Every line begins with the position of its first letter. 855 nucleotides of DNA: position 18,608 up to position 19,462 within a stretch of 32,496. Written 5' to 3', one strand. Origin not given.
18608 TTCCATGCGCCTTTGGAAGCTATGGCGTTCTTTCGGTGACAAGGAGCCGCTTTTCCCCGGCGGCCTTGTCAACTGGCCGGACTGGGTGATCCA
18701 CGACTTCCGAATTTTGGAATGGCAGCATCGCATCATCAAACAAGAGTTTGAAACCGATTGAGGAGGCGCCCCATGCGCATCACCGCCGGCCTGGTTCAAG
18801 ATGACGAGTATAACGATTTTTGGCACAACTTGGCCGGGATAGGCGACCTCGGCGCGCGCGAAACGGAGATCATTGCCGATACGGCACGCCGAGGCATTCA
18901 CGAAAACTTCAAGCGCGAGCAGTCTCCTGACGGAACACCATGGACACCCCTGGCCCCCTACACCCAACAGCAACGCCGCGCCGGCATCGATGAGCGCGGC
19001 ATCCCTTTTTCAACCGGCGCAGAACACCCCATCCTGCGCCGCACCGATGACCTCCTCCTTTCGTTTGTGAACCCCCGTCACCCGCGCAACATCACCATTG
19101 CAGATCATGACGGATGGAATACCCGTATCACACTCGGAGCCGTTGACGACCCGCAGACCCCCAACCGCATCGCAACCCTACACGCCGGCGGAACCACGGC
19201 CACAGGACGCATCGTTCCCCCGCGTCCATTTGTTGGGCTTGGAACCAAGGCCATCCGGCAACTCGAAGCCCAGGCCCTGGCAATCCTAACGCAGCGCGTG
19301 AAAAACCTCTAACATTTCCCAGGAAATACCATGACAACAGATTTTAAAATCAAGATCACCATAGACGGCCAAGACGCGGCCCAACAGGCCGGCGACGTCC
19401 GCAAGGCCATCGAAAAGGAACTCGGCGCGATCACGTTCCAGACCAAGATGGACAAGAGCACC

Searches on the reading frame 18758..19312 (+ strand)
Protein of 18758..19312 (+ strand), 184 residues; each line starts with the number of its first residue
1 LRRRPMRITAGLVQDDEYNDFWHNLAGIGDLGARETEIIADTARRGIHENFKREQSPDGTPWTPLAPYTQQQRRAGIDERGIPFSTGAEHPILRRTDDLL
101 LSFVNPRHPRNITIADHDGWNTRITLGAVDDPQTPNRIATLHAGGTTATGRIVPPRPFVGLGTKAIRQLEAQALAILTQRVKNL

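Call 48: search_protein_families(library=phrogs, proteins=[window:18758-19312:+], max_evalue=0.001)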
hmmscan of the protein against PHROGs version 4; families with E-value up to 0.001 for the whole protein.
window:18758-19312:+ (184 aa): 1 family
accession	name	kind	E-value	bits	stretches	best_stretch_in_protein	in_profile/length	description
phrog_26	-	connector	6.6e-14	53.1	1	13-182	82-231/321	tail completion or Neck1 protein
